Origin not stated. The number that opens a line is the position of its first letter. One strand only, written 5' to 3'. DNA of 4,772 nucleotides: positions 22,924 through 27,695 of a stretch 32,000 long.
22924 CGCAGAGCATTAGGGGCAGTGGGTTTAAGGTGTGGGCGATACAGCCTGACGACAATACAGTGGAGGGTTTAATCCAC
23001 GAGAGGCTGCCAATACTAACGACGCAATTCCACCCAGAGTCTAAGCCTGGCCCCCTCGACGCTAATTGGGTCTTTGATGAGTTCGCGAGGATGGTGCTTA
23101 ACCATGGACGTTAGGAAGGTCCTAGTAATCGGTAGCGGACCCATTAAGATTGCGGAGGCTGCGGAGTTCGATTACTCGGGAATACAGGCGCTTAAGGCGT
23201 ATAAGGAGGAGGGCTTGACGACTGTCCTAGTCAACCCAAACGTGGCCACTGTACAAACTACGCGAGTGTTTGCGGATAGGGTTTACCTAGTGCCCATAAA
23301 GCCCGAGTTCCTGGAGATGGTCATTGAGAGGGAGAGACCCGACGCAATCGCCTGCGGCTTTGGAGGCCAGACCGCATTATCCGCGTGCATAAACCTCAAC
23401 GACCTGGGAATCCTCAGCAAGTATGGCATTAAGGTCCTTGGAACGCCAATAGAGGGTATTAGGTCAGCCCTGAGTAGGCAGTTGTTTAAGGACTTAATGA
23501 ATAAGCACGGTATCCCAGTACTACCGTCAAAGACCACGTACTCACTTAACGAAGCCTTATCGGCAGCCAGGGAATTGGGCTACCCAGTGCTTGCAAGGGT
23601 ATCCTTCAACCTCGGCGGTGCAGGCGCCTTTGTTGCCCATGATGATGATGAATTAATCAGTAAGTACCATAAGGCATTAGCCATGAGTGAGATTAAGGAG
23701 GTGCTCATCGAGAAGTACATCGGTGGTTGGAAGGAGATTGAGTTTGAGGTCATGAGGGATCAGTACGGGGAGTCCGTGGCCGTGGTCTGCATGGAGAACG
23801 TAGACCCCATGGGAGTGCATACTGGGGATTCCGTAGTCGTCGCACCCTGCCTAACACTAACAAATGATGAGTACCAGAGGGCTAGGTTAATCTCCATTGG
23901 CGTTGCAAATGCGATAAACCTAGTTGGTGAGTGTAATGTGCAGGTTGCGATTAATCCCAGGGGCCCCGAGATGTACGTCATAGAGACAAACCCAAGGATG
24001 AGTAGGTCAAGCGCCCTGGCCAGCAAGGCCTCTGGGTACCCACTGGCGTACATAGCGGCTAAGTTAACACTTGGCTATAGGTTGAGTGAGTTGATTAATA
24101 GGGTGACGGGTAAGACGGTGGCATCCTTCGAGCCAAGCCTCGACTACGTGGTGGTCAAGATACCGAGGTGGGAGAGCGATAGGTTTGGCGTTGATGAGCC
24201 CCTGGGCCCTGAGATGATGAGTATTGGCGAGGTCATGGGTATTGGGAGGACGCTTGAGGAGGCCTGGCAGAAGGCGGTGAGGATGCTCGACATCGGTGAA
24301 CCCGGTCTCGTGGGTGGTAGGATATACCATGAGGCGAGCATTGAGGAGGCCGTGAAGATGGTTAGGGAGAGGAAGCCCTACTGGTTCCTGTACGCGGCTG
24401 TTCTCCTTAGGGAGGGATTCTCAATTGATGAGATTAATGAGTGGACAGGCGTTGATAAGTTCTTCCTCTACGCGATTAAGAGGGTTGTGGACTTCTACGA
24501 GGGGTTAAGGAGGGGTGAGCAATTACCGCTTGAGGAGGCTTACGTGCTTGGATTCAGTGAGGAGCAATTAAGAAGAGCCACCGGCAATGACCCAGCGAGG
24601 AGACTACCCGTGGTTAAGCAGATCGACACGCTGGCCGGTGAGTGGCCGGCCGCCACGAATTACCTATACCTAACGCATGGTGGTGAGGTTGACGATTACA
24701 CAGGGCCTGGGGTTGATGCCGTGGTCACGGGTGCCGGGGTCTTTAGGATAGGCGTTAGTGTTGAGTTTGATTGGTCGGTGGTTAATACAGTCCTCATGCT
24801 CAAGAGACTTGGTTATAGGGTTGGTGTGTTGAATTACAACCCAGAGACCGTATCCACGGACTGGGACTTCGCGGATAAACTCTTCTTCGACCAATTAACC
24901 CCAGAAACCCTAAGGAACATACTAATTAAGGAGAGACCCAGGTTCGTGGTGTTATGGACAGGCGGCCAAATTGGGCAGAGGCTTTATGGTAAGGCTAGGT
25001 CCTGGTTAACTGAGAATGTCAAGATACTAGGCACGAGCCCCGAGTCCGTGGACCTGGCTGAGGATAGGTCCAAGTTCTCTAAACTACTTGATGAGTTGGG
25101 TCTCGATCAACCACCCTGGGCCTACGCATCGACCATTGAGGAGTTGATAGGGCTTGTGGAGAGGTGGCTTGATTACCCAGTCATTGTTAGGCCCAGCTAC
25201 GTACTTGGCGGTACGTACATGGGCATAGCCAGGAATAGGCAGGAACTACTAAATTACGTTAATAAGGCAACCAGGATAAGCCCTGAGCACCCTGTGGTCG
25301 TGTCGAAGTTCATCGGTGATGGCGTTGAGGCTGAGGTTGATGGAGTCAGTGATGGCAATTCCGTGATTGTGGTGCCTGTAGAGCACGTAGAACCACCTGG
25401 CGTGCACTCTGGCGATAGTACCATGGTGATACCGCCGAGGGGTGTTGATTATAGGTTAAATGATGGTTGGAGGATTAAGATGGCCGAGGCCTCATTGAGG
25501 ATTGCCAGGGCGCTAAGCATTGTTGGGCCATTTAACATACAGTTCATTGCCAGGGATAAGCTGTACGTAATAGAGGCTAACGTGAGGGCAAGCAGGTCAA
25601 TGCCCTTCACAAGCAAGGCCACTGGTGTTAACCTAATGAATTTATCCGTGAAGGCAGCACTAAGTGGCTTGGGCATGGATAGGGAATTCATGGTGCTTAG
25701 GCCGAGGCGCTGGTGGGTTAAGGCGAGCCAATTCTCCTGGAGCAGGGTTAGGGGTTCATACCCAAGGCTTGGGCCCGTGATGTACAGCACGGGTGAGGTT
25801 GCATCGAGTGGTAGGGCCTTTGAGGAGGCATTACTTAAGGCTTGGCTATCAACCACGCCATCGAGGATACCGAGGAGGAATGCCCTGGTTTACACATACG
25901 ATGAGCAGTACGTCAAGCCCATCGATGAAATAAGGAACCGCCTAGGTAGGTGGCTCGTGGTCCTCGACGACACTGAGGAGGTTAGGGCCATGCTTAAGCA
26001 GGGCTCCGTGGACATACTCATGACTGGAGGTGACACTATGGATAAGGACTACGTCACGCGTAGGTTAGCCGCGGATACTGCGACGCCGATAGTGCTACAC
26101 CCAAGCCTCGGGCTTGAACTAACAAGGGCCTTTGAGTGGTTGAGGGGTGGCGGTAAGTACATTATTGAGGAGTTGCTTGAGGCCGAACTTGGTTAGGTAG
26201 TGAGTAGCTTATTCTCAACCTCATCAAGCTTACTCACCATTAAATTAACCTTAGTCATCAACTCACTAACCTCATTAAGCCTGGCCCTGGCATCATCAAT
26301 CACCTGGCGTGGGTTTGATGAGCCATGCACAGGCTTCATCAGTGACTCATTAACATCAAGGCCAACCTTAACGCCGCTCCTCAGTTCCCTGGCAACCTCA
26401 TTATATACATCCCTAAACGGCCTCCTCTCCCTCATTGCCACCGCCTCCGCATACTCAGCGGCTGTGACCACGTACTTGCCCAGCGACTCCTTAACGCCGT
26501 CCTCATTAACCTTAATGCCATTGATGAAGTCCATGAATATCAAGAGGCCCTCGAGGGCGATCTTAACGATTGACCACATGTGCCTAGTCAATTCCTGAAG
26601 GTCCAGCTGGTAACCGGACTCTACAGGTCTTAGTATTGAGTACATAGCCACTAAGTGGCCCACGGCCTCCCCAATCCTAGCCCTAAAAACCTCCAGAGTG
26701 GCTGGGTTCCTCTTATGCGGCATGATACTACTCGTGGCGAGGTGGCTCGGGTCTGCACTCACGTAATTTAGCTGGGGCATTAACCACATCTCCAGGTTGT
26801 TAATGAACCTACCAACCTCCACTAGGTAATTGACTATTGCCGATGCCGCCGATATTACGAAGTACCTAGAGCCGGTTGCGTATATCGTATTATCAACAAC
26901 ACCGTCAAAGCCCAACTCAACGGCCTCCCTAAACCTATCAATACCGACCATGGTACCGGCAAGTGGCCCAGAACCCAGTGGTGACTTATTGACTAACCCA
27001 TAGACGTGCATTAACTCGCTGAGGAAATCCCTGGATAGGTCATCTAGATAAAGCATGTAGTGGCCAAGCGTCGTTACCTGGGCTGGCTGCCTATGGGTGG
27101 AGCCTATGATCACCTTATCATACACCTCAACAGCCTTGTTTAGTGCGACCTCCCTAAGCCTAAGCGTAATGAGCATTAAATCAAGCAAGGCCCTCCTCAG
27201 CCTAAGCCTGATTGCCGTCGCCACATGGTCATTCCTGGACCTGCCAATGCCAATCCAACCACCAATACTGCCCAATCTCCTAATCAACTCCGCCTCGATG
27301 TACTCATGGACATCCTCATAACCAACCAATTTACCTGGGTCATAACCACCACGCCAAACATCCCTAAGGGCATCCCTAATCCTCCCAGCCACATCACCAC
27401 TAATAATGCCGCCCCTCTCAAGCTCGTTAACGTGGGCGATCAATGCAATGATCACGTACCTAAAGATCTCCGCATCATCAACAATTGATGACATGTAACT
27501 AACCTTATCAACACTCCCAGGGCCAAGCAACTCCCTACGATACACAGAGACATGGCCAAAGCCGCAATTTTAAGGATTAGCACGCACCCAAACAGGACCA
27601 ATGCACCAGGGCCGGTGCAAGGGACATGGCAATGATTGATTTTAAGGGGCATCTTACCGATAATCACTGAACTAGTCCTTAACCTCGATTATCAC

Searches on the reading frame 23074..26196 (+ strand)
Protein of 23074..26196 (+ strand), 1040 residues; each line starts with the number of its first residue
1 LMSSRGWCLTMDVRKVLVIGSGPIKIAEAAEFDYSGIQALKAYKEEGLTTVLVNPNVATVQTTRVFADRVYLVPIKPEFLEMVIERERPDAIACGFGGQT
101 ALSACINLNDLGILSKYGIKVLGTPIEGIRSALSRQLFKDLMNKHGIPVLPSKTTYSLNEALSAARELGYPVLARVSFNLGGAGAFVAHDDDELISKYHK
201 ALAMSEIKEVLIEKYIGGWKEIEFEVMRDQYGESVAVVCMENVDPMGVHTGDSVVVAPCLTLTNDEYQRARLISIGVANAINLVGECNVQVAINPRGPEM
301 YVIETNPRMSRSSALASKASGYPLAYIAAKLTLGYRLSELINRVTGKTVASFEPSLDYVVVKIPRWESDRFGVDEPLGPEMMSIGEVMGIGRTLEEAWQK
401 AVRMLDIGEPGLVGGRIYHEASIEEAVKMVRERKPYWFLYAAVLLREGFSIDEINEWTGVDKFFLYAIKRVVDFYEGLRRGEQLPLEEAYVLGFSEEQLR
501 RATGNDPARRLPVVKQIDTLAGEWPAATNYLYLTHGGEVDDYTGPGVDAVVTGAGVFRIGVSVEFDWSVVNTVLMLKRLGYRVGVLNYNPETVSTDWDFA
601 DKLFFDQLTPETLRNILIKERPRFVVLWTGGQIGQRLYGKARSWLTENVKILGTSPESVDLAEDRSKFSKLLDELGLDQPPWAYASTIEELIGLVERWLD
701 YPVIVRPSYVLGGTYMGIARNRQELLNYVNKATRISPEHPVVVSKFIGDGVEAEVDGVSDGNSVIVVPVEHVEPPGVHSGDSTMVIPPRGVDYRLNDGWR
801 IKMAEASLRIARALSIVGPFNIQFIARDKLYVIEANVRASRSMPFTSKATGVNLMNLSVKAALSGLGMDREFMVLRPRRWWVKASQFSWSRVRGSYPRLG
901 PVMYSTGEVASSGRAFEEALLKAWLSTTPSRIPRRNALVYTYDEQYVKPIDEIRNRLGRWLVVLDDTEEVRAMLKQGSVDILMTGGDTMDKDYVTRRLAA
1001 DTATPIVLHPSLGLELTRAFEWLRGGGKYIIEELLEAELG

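Call 63: search_protein_families(library=pfam, proteins=[window:23074-26196:+], max_evalue=0.01)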
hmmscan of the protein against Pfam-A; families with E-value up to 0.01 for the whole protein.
window:23074-26196:+ (1040 aa): 10 families
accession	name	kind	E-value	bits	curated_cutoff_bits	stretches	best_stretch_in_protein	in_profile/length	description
PF02786.22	CPSase_L_D2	-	3e-92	308.3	19.8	2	135-339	2-210/211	Carbamoyl-phosphate synthase L chain, ATP binding domain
PF25596.1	CPSase_L_D1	-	5e-70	233.2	27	2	13-130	2-117/118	Carbamoyl phosphate synthase preATP-grasp domain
PF02787.25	CPSase_L_D3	-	1.6e-11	44.4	26.6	1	430-501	3-78/80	Carbamoyl-phosphate synthetase large chain, oligomerisation domain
PF15632.11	ATPgrasp_Ter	-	1.2e-10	41.7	29.1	1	803-864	49-110/131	ATP-grasp in the biosynthetic pathway with Ter operon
PF07478.18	Dala_Dala_lig_C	-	7.9e-10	39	24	2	676-773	6-106/204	D-ala D-ala ligase C-terminus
PF02222.28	ATP-grasp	-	6.6e-09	36.1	27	1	142-308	3-162/179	ATP-grasp domain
PF02655.19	ATP-grasp_3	-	7.7e-06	26.5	23.2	1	663-839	2-157/160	ATP-grasp domain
PF01071.24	GARS_A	-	1.8e-05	25.1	27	0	134-232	2-104/194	Phosphoribosylglycinamide synthetase, ATP-grasp (A) domain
PF13549.11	ATP-grasp_5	-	6.3e-05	22.9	27.6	1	130-176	7-53/221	ATP-grasp domain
PF08443.16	RimK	-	0.00069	19.7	21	0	662-733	1-72/188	RimK-like ATP-grasp domain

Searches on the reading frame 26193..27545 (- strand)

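Call 63: search_protein_families(library=pfam, proteins=[window:26193-27545:-], max_evalue=0.01)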
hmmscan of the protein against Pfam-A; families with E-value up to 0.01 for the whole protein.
window:26193-27545:- (450 aa): 1 family
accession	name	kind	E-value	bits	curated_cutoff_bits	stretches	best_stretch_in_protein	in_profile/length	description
PF00206.25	Lyase_1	-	2.4e-32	113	27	1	77-296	77-312/312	Lyase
